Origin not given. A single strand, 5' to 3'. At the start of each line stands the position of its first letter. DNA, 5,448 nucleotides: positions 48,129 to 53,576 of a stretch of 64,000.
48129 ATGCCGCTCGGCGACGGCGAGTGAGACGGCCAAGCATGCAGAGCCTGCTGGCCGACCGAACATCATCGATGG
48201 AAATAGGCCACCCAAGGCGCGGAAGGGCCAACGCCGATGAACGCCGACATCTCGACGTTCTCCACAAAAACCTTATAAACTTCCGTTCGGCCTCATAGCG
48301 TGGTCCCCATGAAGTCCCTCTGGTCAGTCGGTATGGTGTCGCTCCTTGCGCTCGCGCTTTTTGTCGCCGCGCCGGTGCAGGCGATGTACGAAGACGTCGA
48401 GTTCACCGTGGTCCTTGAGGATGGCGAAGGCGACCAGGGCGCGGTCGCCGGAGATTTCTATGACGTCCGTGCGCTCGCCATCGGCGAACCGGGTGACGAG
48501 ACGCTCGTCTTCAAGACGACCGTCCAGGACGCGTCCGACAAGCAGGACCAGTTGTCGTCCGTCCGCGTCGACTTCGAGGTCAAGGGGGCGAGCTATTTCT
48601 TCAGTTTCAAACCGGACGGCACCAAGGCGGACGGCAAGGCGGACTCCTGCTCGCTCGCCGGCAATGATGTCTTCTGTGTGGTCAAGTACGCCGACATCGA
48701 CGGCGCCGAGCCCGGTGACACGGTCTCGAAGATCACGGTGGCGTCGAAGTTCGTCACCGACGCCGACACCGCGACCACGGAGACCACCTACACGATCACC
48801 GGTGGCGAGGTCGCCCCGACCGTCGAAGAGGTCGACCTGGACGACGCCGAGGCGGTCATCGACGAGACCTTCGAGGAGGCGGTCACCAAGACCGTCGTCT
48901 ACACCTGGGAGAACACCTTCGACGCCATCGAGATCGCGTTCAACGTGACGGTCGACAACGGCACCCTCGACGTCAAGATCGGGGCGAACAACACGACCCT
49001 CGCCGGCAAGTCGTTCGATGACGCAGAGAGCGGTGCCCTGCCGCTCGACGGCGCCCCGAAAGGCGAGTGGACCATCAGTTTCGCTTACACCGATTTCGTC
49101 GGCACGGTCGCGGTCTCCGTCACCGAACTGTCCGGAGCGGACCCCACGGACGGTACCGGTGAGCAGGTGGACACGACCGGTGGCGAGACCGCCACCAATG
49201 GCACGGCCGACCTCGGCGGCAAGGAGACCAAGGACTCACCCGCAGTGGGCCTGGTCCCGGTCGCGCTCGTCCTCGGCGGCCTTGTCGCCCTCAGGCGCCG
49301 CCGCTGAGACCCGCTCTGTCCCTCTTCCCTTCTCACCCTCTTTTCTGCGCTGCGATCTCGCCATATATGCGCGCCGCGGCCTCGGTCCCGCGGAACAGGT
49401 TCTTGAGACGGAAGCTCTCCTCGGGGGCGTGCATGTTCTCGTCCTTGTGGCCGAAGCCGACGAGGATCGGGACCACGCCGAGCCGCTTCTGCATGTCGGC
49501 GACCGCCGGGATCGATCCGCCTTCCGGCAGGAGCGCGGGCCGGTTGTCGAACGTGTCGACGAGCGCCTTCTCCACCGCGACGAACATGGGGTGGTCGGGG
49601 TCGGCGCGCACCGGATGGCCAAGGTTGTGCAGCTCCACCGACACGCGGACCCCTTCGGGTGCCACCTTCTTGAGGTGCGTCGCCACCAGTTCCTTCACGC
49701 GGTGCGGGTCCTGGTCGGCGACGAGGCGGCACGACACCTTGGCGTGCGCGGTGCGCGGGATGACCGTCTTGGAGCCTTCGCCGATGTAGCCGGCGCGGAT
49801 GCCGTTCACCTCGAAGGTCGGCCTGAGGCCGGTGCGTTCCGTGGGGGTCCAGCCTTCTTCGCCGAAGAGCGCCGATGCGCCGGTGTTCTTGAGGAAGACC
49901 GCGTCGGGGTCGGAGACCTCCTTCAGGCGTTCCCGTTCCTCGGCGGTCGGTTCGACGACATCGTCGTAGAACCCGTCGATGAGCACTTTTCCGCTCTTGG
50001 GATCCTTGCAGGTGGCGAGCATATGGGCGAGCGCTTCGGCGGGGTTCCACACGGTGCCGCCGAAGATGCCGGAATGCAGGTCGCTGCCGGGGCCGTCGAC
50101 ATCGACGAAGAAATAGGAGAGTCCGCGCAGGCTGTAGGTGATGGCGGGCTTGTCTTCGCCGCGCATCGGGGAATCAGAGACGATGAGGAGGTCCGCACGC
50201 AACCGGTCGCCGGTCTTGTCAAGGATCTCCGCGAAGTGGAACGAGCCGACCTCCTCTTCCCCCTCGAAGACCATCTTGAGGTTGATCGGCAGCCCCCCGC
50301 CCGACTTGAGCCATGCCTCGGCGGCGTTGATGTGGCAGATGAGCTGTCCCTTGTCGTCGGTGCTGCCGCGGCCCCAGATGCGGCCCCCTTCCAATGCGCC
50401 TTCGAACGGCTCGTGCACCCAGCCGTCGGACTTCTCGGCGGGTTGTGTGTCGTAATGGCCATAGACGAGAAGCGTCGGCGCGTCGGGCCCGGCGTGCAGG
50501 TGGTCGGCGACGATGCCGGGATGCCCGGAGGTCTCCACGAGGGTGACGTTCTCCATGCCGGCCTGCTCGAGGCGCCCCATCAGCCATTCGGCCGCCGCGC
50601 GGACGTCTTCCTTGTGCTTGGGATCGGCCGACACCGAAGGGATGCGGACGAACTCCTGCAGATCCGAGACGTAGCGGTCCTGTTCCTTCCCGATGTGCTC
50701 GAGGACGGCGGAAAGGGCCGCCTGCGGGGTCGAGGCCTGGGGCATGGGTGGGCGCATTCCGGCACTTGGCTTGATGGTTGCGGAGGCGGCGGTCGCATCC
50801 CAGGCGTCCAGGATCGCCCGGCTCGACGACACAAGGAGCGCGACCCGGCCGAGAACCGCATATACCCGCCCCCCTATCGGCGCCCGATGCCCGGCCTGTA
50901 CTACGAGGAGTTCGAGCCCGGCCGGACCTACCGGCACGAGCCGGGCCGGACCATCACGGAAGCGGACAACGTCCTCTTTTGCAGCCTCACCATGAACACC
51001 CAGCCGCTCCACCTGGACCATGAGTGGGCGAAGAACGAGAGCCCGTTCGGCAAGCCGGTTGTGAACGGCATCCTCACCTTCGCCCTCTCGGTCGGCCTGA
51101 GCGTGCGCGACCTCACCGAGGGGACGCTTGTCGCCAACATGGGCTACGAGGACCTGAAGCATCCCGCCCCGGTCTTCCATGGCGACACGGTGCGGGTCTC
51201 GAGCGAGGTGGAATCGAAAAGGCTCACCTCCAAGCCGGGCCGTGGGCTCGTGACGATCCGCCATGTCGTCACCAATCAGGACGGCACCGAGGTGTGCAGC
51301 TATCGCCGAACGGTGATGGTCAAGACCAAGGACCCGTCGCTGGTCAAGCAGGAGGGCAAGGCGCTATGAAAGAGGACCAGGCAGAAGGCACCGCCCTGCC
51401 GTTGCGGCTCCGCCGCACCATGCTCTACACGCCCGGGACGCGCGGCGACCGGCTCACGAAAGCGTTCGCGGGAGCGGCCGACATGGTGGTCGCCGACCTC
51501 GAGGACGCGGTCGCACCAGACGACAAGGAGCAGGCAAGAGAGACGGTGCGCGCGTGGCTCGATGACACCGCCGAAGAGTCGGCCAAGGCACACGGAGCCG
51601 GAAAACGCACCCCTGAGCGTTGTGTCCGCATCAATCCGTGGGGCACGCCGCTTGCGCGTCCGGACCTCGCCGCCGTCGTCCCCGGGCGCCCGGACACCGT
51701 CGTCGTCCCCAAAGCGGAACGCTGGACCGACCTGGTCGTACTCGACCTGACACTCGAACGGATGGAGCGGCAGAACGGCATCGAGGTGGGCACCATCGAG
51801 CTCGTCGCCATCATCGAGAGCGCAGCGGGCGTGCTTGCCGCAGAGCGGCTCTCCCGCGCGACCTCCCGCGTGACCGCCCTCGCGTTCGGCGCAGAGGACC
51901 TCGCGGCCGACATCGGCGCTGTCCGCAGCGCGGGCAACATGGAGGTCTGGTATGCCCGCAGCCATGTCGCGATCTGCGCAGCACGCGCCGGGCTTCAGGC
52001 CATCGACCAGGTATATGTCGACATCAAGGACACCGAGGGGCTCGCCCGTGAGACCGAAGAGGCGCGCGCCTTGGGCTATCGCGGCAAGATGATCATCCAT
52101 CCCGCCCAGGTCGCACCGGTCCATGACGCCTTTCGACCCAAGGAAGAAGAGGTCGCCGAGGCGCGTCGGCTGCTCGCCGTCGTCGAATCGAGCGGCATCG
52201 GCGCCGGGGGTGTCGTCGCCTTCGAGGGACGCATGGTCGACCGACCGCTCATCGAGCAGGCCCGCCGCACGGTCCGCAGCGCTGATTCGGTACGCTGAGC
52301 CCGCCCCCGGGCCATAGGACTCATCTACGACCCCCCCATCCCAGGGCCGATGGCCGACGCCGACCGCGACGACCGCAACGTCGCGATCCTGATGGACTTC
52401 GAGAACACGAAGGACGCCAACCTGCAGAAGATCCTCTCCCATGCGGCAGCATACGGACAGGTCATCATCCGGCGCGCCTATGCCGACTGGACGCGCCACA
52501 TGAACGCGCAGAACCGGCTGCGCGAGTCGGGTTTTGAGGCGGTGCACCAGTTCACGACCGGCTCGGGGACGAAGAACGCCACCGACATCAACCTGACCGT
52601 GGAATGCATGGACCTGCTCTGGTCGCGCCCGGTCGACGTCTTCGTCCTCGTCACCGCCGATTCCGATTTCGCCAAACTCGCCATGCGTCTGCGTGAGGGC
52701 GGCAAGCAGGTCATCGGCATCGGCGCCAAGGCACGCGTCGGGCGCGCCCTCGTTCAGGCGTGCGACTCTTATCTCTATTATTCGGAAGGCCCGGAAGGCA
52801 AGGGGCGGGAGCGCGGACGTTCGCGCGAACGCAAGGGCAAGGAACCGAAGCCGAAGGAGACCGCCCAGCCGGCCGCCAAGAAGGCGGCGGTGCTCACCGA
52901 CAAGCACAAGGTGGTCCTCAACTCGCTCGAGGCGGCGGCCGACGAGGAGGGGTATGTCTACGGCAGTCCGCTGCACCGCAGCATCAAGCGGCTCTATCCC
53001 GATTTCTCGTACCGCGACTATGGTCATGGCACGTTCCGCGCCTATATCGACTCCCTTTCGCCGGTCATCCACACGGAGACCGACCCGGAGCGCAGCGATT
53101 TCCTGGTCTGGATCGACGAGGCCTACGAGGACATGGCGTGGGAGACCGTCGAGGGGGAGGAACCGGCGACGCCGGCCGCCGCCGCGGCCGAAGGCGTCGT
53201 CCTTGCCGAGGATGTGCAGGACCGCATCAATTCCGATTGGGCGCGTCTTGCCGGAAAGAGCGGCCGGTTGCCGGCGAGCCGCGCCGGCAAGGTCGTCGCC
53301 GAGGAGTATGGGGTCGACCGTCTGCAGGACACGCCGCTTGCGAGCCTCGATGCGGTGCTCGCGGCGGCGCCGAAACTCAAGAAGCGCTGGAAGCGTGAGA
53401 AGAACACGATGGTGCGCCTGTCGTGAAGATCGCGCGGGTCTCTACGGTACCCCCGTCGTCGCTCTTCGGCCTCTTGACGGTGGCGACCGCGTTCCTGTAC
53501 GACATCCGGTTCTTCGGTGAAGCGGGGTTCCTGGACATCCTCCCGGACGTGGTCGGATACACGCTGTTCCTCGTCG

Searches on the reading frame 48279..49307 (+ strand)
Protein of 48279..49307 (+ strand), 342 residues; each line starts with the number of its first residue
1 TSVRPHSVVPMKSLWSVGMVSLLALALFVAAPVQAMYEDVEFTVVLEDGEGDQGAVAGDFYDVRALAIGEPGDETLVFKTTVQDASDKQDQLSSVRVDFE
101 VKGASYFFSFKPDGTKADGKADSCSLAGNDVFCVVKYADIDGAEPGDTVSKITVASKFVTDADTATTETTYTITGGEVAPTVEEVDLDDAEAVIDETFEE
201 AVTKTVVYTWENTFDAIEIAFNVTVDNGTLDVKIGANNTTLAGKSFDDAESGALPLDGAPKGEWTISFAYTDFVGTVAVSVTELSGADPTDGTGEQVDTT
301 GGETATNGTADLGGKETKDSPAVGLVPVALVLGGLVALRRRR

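Call 35: search_protein_families(library=pfam, proteins=[window:48279-49307:+], max_evalue=0.001)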
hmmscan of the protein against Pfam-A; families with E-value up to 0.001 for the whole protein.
window:48279-49307:+ (342 aa): 0 families

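Call 59: search_protein_families(library=ncbifam, proteins=[window:48279-49307:+], max_evalue=1)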
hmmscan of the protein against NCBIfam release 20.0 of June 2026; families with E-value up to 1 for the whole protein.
window:48279-49307:+ (342 aa): 1 family
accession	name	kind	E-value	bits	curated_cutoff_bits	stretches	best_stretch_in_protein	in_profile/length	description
TIGR01167.1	LPXTG_anchor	domain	0.25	12.1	15.9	1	313-342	6-33/34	LPXTG cell wall anchor domain-containing protein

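Call 111: search_protein_families(library=pfam, proteins=[window:48279-49307:+], max_evalue=0.01)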
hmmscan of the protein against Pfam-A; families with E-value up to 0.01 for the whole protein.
window:48279-49307:+ (342 aa): 0 families

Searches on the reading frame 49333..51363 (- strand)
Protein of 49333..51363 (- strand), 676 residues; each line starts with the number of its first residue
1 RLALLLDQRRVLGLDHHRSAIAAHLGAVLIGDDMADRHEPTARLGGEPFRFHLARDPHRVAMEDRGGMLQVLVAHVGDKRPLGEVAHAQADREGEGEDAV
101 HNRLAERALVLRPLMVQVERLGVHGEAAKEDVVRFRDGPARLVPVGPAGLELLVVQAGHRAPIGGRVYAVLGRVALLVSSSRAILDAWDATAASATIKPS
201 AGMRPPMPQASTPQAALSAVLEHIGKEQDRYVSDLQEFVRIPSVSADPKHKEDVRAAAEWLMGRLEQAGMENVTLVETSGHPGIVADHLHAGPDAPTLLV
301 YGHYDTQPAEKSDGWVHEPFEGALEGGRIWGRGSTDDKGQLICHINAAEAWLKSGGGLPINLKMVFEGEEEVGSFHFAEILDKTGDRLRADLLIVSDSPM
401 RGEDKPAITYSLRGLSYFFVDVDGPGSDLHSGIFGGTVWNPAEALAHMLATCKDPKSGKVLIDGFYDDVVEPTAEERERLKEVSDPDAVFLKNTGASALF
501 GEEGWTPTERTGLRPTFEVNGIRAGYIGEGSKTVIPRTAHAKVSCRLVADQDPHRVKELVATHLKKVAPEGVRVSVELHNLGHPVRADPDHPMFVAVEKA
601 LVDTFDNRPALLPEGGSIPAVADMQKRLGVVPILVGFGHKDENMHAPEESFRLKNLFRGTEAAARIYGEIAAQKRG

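Call 35: search_protein_families(library=pfam, proteins=[window:49333-51363:-], max_evalue=0.001)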
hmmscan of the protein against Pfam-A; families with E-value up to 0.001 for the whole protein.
window:49333-51363:- (676 aa): 2 families
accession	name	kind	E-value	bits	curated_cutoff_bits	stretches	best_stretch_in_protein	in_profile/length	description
PF01546.33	Peptidase_M20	-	6.3e-32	111.6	24.6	1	299-666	1-203/206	Peptidase family M20/M25/M40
PF07687.19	M20_dimer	-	8.5e-15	55.1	21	1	412-571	3-106/107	Peptidase dimerisation domain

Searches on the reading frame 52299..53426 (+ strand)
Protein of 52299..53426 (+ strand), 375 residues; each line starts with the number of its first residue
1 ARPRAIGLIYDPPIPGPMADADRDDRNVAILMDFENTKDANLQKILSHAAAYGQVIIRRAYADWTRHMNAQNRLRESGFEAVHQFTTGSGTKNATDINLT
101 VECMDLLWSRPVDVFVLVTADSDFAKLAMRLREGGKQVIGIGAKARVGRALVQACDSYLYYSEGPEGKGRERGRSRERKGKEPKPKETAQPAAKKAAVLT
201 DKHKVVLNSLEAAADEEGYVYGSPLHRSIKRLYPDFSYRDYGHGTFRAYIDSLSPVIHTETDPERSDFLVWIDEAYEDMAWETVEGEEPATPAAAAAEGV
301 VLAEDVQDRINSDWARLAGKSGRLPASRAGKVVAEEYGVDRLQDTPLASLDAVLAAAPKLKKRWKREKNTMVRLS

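Call 35: search_protein_families(library=pfam, proteins=[window:52299-53426:+], max_evalue=0.001)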
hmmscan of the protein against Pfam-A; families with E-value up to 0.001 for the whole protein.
window:52299-53426:+ (375 aa): 2 families
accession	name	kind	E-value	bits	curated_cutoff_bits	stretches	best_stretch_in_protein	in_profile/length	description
PF01936.24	NYN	-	5.9e-29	101.9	24.2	1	27-160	1-143/145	NYN domain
PF12872.13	OST-HTH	-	1.1e-07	32.1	23.8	1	206-265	12-67/71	OST-HTH/LOTUS domain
